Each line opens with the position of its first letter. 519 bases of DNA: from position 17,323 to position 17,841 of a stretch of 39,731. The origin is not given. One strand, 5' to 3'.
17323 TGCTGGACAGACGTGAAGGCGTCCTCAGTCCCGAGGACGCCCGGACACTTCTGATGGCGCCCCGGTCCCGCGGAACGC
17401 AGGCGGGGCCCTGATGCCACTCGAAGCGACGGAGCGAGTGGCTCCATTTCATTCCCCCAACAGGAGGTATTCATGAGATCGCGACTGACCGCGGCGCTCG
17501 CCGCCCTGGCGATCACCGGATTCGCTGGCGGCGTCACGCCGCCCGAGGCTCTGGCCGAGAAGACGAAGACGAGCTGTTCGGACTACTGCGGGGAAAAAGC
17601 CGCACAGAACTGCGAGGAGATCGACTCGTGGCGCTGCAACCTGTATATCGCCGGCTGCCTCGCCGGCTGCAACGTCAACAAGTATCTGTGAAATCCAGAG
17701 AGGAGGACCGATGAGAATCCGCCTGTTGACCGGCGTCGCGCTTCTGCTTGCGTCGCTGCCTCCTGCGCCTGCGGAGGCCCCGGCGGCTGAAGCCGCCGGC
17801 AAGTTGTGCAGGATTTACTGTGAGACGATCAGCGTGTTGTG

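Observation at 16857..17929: Operon of a membrane-anchored CxxC thioredoxin-fold protein and two tandem paralogous signal-peptide 6-Cys mini-proteins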

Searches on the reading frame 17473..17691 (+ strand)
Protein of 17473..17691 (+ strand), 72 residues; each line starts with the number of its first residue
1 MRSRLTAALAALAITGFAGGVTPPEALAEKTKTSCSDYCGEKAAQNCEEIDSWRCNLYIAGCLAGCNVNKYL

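Call 3: search_protein_families(library=pfam, proteins=[window:17473-17691:+], max_evalue=1)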
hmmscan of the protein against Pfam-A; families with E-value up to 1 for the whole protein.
window:17473-17691:+ (72 aa): 1 family
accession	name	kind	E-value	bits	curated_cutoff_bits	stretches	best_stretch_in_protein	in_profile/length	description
PF12071.13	DUF3551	-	0.016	15.7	26.5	1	1-71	1-68/78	Protein of unknown function (DUF3551)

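Call 4: search_protein_families(library=ncbifam, proteins=[window:17473-17691:+], max_evalue=1)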
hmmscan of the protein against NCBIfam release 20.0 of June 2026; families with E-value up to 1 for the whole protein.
window:17473-17691:+ (72 aa): 0 families

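Call 7: find_homologous_proteins(query=A1, max_evalue=0.01)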
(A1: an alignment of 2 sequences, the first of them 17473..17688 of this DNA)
Query A1 (2 sequences) (72 aa, profile of the alignment): 35 proteins with E <= 0.01 among 140 candidates.
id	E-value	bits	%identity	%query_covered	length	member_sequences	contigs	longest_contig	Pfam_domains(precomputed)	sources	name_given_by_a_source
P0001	1.2e-33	133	94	100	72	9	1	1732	-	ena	-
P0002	5.0e-33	131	93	100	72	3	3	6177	-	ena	-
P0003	3.6e-32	128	92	100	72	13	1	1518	-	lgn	-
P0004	8.9e-32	127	92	100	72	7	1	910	-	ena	-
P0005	1.7e-31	126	86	10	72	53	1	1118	-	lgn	-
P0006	2.1e-31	126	90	100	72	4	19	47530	-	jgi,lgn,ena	jgi:hypothetical protein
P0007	8.4e-31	124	89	100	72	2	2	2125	-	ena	-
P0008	2.4e-30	123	86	100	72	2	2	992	-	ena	-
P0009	3.8e-30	122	88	100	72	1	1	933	-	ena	-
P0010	9.6e-29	117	54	18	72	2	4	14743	-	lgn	-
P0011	1.8e-28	116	81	100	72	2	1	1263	-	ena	-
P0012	5.0e-28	115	86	10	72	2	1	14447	-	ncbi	-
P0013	8.2e-28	114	34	93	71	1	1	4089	-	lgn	-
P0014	2.9e-27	113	86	10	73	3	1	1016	-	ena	-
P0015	3.6e-27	112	79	79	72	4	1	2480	-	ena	-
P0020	1.3e-24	104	76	100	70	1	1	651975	-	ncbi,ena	-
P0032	1.9e-15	75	63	82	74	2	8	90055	-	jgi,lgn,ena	jgi:hypothetical protein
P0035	1.8e-7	49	47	78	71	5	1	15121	-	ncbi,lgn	ncbi:MAG: hypothetical protein PVF05_08790 [Gemmatimonadales bacterium]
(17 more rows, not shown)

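Call 9: find_encoding_contigs(protein=P0020, flank=6000, max_places=3)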
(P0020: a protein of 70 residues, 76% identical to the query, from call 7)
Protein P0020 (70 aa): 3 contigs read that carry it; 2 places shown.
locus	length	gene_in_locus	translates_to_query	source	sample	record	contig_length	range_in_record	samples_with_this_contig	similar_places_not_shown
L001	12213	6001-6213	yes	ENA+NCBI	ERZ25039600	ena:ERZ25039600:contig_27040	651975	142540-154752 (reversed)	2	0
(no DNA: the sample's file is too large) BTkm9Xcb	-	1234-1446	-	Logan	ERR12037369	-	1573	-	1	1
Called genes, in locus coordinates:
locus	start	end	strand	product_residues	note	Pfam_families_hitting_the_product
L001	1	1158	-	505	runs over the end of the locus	PF10150:RNase_E_G, PF20833:RNase_E_G_Thio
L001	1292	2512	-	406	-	PF02771:Acyl-CoA_dh_N, PF02770:Acyl-CoA_dh_M, PF00441:Acyl-CoA_dh_1, PF08028:Acyl-CoA_dh_2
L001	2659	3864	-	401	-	-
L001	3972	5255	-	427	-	PF00270:DEAD, PF00271:Helicase_C, PF16124:RecQ_Zn_bind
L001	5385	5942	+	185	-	-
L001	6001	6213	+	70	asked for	-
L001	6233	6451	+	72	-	-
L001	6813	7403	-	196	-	-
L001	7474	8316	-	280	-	PF00378:ECH_1, PF16113:ECH_2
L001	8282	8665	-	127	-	PF23544:AtuA_ferredoxin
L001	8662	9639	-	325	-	PF07287:AtuA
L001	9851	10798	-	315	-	PF01039:Carboxyl_trans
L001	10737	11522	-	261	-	PF01039:Carboxyl_trans, PF03255:ACCA (weak)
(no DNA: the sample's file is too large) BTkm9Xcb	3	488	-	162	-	?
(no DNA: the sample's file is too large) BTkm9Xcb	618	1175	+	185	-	-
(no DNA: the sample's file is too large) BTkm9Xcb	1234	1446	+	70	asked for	-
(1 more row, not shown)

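Call 10: find_encoding_contigs(protein=P0032, flank=6000, max_places=3)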
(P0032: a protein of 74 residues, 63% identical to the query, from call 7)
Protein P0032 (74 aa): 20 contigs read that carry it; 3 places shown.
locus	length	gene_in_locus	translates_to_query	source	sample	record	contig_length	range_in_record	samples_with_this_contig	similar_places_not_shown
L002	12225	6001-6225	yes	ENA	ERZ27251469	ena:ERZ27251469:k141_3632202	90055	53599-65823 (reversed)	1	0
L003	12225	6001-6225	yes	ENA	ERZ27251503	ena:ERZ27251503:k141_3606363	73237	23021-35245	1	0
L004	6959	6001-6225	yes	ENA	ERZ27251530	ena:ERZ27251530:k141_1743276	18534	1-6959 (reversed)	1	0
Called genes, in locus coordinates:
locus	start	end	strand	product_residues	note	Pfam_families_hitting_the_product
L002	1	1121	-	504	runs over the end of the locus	PF10150:RNase_E_G, PF20833:RNase_E_G_Thio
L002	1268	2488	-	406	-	PF02771:Acyl-CoA_dh_N, PF02770:Acyl-CoA_dh_M, PF00441:Acyl-CoA_dh_1, PF08028:Acyl-CoA_dh_2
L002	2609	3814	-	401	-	-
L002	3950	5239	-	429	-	PF00270:DEAD, PF00271:Helicase_C, PF16124:RecQ_Zn_bind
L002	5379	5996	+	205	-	PF13098:Thioredoxin_2 (faint)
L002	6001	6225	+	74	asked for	-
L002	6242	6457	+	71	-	-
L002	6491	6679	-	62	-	-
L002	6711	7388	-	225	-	-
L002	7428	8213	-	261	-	PF00378:ECH_1, PF16113:ECH_2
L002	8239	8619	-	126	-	PF23544:AtuA_ferredoxin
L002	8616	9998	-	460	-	PF07287:AtuA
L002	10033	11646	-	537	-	PF01039:Carboxyl_trans, PF03255:ACCA (weak)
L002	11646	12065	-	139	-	PF02310:B12-binding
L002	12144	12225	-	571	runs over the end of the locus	PF01642:MM_CoA_mutase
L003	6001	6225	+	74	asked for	-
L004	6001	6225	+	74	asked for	-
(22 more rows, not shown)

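Call 11: find_encoding_contigs(protein=P0035, flank=6000, max_places=3)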
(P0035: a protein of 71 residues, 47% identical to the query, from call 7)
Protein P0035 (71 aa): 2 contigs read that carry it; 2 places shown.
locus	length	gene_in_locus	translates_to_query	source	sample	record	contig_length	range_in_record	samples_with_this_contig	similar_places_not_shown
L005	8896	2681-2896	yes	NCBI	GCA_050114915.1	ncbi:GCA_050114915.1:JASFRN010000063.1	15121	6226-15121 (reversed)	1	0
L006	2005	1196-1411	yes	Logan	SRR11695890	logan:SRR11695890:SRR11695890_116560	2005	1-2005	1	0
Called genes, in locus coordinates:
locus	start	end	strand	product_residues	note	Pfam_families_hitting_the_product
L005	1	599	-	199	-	?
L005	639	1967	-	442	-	PF00270:DEAD, PF00271:Helicase_C, PF16124:RecQ_Zn_bind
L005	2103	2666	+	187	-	-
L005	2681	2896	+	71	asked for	-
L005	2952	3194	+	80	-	-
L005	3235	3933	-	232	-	-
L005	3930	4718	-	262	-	PF00378:ECH_1, PF16113:ECH_2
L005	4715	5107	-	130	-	PF23544:AtuA_ferredoxin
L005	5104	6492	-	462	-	PF07287:AtuA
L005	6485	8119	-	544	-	PF01039:Carboxyl_trans, PF03255:ACCA (weak)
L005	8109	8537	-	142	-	PF02310:B12-binding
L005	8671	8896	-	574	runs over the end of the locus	PF01642:MM_CoA_mutase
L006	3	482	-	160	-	?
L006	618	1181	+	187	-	-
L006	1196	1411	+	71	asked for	-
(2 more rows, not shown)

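Call 24: search_solved_structures(query=A5, max_evalue=10, show_alignments=2)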
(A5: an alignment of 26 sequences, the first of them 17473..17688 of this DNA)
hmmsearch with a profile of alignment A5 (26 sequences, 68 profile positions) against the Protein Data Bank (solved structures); distinct sequences matched with E-value up to 10: 0.

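Call 26: predict_structure(alignment_id=A5)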
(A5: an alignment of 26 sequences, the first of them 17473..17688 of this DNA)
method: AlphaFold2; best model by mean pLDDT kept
length: 72 residues; sequences in the alignment: 26
mean_pLDDT: 69.6   pTM: 0.47
mean pLDDT of the five models: 69.6, 68.3, 66.9, 66.3, 59.5
residues with pLDDT >= 90: 14; 70-90: 20; 50-70: 28; < 50: 10
segments of 3 or more residues with pLDDT < 50: 18-23
pLDDT, mean of each block of 10 residues (from residue 1): 54 51 51 78 90 90 77 51
secondary structure, 60 per line:
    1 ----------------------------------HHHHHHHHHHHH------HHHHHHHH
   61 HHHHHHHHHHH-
elements in order: H35-46 H53-71
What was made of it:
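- On Plant α-hairpinins: AF2 predicts helices 35-46 and 53-71 (call 26).
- On Csp copper storage proteins: The mature peptides are about 45 aa with two predicted helices (call 26).
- AF2 gives helix 35-46, a loop, then helix 53-71, with block-mean pLDDT of about 90 in the centre (call 26).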

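Call 30: search_protein_representatives(alignment_id=A5)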
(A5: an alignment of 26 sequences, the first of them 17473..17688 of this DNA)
Query: 26 sequences, 68 profile positions. Proteins with E-value up to 0.001 (for the whole library): 37; up to 1e-10: 8; up to 1e-30: 0. The best 37 are listed.
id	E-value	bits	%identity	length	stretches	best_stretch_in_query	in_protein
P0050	8.3e-21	90.5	-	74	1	6-67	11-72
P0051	4.4e-17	78.6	-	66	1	1-65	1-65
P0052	8.8e-17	77.6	-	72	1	1-66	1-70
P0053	1.2e-16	77.1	-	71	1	1-67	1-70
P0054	1.2e-15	74.0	-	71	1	1-67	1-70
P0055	3.8e-12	62.8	-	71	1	1-66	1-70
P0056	8.0e-12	61.7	-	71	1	2-66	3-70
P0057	2.2e-11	60.3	-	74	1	4-64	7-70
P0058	1.1e-10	58.0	-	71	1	1-67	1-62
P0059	3.2e-10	56.6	-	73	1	3-67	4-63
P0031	4.9e-09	52.8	-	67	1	1-40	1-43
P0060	1.1e-08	51.7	-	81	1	1-56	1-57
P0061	3.2e-08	50.2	-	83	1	1-50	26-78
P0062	4.2e-08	49.8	-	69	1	1-66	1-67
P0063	1.9e-06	44.5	-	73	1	1-66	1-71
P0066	7.7e-06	42.5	-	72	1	4-65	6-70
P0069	1.6e-05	41.5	-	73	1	1-63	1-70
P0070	1.6e-05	41.5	-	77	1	2-63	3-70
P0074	4.8e-05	40.0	-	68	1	1-65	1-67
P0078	1.6e-04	38.3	-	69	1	6-63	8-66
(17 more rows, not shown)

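Call 31: fold_search(model_id=the predicted structure, library=pdb)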
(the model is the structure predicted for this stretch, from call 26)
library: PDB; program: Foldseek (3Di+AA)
matches with E <= 10: 0; with E <= 0.001: 0
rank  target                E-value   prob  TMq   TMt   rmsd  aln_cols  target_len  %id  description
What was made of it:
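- Foldseek found no PDB match for the hairpin (call 31).
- Tried and rejected: The PDB sequence profile search and the Foldseek search with the hairpin model both found nothing (calls 24, 31).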

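Call 39: find_related_loci(query=A8, collection=genome_contigs, flank=5000)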
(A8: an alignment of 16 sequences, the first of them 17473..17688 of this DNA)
Query A8 (72 aa) in genome_contigs; peptide patterns used: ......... (x = any residue, [..] = any of these).
48 stretches matched a pattern; 37 encode a relative of the query (tblastn E <= 1e-3); 37 distinct loci.
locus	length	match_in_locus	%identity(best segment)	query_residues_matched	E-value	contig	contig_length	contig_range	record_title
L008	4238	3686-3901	89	1-72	3e-35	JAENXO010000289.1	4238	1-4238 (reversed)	MAG: Gemmatimonadetes bacterium isolate 14_8_m_bin36 k141_700286_length_4238_cov_169.1450, whole genome shotgun sequence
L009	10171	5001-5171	86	16-72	4e-31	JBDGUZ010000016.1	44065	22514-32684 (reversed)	MAG: Gemmatimonadota bacterium isolate M3-10_Bin_153 M3-10_Bin_153_scaffold_6692, whole genome shotgun sequence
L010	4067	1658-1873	64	1-70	7e-26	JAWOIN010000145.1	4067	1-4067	MAG: Gemmatimonadota bacterium isolate CWP5-2.bin.36 k191_2402623, whole genome shotgun sequence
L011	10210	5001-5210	56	1-70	8e-24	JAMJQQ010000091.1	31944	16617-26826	MAG: Candidatus Carthagonibacter metallireducens isolate Bin_S162_005 Contig_S162_1491921, whole genome shotgun sequence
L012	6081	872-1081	56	1-70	2e-23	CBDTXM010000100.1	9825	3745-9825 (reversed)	MAG TPA_asm: uncultured bacterium isolate ERR2431956_binner123_Refined_47 genome assembly, contig: ERZ23880148.2298, who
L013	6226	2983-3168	53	9-70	4e-20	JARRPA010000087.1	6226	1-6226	MAG: Gemmatimonadota bacterium isolate Spart_164_MAG scaffold_1221, whole genome shotgun sequence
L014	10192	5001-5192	54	4-68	2e-19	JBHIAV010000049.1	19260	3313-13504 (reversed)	MAG: Gemmatimonadota bacterium isolate K_2_bin.6 NODE_1262_length_19260_cov_9.322052, whole genome shotgun sequence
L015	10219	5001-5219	44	1-70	5e-17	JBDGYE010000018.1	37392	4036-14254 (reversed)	MAG: Gemmatimonadota bacterium isolate M3-30_Bin_363 M3-30_Bin_363_scaffold_2149, whole genome shotgun sequence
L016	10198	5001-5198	46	2-68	4e-16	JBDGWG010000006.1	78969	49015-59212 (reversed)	MAG: Gemmatimonadota bacterium isolate M3-2_Bin_396 M3-2_Bin_396_scaffold_555, whole genome shotgun sequence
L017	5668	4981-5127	59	20-68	5e-16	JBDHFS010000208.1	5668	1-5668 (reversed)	MAG: Gemmatimonadota bacterium isolate M8-58_Bin_274 M8-58_Bin_274_scaffold_95280, whole genome shotgun sequence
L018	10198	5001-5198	47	1-70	1e-15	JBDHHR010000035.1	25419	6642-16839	MAG: Gemmatimonadota bacterium isolate M8-62_Bin_238 M8-62_Bin_238_scaffold_7363, whole genome shotgun sequence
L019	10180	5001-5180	48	9-70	1e-15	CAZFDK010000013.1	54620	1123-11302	MAG TPA_asm: uncultured Gemmatimonadota bacterium isolate SRP185896_co2_114 genome assembly, contig: NODE_165_length_546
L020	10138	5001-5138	59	23-68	3e-15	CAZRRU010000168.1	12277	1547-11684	MAG TPA_asm: uncultured Gemmatimonadota bacterium isolate binchicken_co231_243 genome assembly, contig: k141_1777987, wh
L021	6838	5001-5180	48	9-68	3e-15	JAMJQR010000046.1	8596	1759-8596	MAG: Candidatus Benthicola marisminoris isolate Bin_S162_007 Contig_S162_378126, whole genome shotgun sequence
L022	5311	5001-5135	64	28-72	3e-15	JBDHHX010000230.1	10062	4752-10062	MAG: Gemmatimonadota bacterium isolate M8-62_Bin_360 M8-62_Bin_360_scaffold_77938, whole genome shotgun sequence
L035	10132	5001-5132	58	23-70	4e-13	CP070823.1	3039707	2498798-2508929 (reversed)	MAG: Gemmatimonadota bacterium isolate bin113 chromosome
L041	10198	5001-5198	44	2-72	2e-12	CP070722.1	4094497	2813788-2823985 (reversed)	MAG: Gemmatimonadota bacterium isolate bin464 chromosome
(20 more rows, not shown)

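Call 45: search_protein_families(library=pfam, proteins=[L035:21-617:+, L035:667-1179:+, L035:1216-4071:-, L035:5300-6559:+, L035:6556-7512:+, L035:7409-8254:+, L035:8343-9083:-, L035:9072-9635:+, L035:3936-4250:+], max_evalue=0.001)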
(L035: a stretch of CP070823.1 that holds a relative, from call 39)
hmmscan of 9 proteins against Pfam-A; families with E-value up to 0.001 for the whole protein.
L035:21-617:+ (198 aa): 0 families

L035:667-1179:+ (170 aa): 0 families

L035:1216-4071:- (951 aa): 2 families
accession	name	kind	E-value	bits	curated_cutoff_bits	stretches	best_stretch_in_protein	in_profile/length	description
PF19313.5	DUF5916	-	5.2e-62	210.8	22.6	3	284-486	4-195/572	Domain of unknown function (DUF5916)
PF06452.16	CBM9_1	-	4e-08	33.8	23.4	1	89-233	1-138/185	Carbohydrate family 9 binding domain-like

L035:5300-6559:+ (419 aa): 1 family
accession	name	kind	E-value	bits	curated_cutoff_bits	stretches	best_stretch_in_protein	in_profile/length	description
PF17170.10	DUF5128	-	0.00024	20.9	22.9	1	119-163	54-97/321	6-bladed beta-propeller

L035:6556-7512:+ (318 aa): 3 families
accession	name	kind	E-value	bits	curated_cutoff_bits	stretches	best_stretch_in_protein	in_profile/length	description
PF00005.33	ABC_tran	-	1.8e-27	97.1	25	1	27-169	1-137/137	ABC transporter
PF13304.12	AAA_21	-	8.6e-15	56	27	1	147-203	243-303/304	AAA domain, putative AbiEii toxin, Type IV TA system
PF13191.12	AAA_16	-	9.7e-05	23.4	32.6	1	36-194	23-166/167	AAA ATPase domain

L035:7409-8254:+ (281 aa): 0 families

L035:8343-9083:- (246 aa): 0 families

L035:9072-9635:+ (187 aa): 1 family
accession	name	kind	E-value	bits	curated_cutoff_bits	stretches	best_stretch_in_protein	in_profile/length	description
PF00156.33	Pribosyltran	-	1.6e-09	37.7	26.3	1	47-162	14-133/158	Phosphoribosyl transferase domain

L035:3936-4250:+ (104 aa): 0 families

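Call 46: search_protein_families(library=pfam, proteins=[L041:1285-2553:+, L041:2532-3224:-, L041:2586-3416:+, L041:3265-3927:-, L041:5460-6590:+, L041:6609-7553:+, L041:7553-8305:+, L041:8415-9419:-, L041:9111-9674:+, L041:680-1255:-], max_evalue=0.001)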
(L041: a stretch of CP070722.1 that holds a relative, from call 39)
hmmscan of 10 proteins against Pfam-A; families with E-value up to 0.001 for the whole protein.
L041:1285-2553:+ (422 aa): 4 families
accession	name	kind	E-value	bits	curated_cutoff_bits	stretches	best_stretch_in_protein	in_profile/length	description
PF13535.11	ATP-grasp_4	-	1.1e-32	113.3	27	1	142-296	2-158/160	ATP-grasp domain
PF18603.7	LAL_C2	-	8.8e-17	61.6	29.4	1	334-410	2-78/78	L-amino acid ligase C-terminal domain 2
PF18130.6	ATPgrasp_N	-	9.7e-11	42.5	27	1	20-96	2-81/81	ATP-grasp N-terminal domain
PF01071.24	GARS_A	-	0.00067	20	27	0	108-217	3-106/194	Phosphoribosylglycinamide synthetase, ATP-grasp (A) domain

L041:2532-3224:- (230 aa): 2 families
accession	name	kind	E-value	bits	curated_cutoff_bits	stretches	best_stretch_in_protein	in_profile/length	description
PF06439.18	3keto-disac_hyd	-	3.2e-39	135.4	26.8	1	55-227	7-187/187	3-keto-disaccharide hydrolase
PF20407.5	DUF1583_N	-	0.00098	19.4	22.9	0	164-197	88-121/150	Domain of unknown function (DUF1583_N)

L041:2586-3416:+ (276 aa): 0 families

L041:3265-3927:- (220 aa): 0 families

L041:5460-6590:+ (376 aa): 0 families

L041:6609-7553:+ (314 aa): 2 families
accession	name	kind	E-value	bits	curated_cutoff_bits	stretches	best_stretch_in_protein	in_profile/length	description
PF00005.33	ABC_tran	-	1.1e-26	94.5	25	1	29-171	1-137/137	ABC transporter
PF13304.12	AAA_21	-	2.8e-13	51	27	2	149-205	243-303/304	AAA domain, putative AbiEii toxin, Type IV TA system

L041:7553-8305:+ (250 aa): 0 families

L041:8415-9419:- (334 aa): 0 families

L041:9111-9674:+ (187 aa): 1 family
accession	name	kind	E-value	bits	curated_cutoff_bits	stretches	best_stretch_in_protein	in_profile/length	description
PF00156.33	Pribosyltran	-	5.5e-07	29.5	26.3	1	59-162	26-133/158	Phosphoribosyl transferase domain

L041:680-1255:- (191 aa): 1 family
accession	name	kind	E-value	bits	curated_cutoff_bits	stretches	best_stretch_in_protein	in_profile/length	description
PF00571.33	CBS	-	5e-24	84.8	24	2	49-96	7-54/57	CBS domain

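Call 48: search_protein_families(library=ncbifam, proteins=[L035:5300-6559:+, L035:6556-7512:+, L035:7409-8254:+, L035:8343-9083:-, L041:5460-6590:+, L041:7553-8305:+, L041:8415-9419:-, L041:3265-3927:-, L035:3936-4250:+], max_evalue=0.1)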
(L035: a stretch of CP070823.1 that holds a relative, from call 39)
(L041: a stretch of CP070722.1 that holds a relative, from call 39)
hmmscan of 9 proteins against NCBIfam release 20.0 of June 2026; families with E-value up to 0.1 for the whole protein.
L035:5300-6559:+ (419 aa): 1 family
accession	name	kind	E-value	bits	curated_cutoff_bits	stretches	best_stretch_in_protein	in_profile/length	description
NF035926.1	scyF_NHL_VPEP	equivalog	0.017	14.2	350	1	108-163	200-254/376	scytonemin biosynthesis PEP-CTERM protein ScyF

L035:6556-7512:+ (318 aa): 192 families (the best 25 are shown)
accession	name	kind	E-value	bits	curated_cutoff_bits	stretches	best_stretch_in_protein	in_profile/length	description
TIGR03522.1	GldA_ABC_ATP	equivalog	5.3e-48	164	402.6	1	25-220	16-212/301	gliding motility-associated ABC transporter ATP-binding subunit GldA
TIGR01188.1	drrA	subfamily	1.1e-42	146.4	312.45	1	26-296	8-280/302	daunorubicin resistance ABC transporter, ATP-binding protein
TIGR04406.1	LPS_export_lptB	equivalog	3.8e-37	127.9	240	1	13-236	5-231/239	LPS export ABC transporter ATP-binding protein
NF010059.0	PRK13536.1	equivalog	4e-36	124.4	549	1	10-218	44-252/342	nodulation factor ABC transporter ATP-binding protein NodI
TIGR03740.1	galliderm_ABC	subfamily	7.3e-36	123.9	309.75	1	12-218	3-202/223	lantibiotic protection ABC transporter ATP-binding subunit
NF010060.0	PRK13537.1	equivalog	3.9e-35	121.2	521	1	8-218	14-224/314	nodulation factor ABC transporter ATP-binding protein NodI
TIGR01288.1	nodI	equivalog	4.3e-34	117.9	424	1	26-218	19-213/303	nodulation factor ABC transporter ATP-binding protein NodI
TIGR03864.1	PQQ_ABC_ATP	hypoth_equivalog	3.5e-32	111.8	302.25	1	10-232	2-224/236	ABC transporter, ATP-binding subunit, PQQ-dependent alcohol dehydrogenase system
TIGR03873.1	F420-0_ABC_ATP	hypoth_equivalog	9.9e-31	106.9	372.4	1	19-219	9-216/256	putative F420-0 ABC transporter ATP-binding protein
TIGR00968.1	3a0106s01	subfamily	1.1e-30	107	342.75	1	11-232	2-223/237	sulfate ABC transporter ATP-binding protein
TIGR02673.1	FtsE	equivalog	4.3e-30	105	264.85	1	9-216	1-213/214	cell division ATP-binding protein FtsE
NF033858.1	ABC2_perm_RbbA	equivalog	5.9e-30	103.9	1050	1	25-223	280-480/909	ribosome-associated ATPase/putative transporter RbbA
TIGR04521.1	ECF_ATPase_2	equivalog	7.9e-30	103.9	330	2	119-227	122-232/279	energy-coupling factor transporter ATPase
TIGR03771.1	anch_rpt_ABC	equivalog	8.2e-30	104.2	268.8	1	33-223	2-195/223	anchored repeat-type ABC transporter ATP-binding subunit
TIGR01842.1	type_I_sec_PrtD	subfamily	9.4e-30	103.6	510.15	1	2-227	309-540/544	type I secretion system permease/ATPase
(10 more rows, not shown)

L035:7409-8254:+ (281 aa): 0 families

L035:8343-9083:- (246 aa): 0 families

L041:5460-6590:+ (376 aa): 2 families
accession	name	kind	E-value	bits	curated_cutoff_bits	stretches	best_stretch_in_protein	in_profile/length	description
NF035926.1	scyF_NHL_VPEP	equivalog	0.001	18.3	350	1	68-126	199-256/376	scytonemin biosynthesis PEP-CTERM protein ScyF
NF047408.1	SA0632_fam_LP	equivalog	0.082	12.6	70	0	12-30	6-23/68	SA0632 family lipoprotein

L041:7553-8305:+ (250 aa): 0 families

L041:8415-9419:- (334 aa): 0 families

L041:3265-3927:- (220 aa): 0 families

L035:3936-4250:+ (104 aa): 0 families

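Call 53: find_encoding_contigs(protein=P0066, flank=5000, max_places=3)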
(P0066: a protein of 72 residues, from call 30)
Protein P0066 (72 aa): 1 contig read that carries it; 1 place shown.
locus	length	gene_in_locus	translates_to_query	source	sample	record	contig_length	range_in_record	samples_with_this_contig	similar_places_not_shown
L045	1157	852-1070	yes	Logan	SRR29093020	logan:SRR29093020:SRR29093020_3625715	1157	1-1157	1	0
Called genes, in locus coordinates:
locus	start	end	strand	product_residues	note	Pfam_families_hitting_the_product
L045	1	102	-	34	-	?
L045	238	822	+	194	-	-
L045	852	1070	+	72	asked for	-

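Call 54: find_encoding_contigs(protein=P0078, flank=5000, max_places=3)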
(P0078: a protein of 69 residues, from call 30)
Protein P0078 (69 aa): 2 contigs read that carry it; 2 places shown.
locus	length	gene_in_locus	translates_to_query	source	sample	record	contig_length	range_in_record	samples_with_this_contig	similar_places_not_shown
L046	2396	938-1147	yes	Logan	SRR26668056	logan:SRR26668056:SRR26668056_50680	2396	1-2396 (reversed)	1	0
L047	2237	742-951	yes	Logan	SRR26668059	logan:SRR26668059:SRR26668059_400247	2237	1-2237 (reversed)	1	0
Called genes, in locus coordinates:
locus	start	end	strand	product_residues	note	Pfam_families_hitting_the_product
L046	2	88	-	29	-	?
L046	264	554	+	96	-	-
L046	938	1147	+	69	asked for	-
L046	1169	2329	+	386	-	-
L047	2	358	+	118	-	?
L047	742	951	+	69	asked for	-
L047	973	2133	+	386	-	-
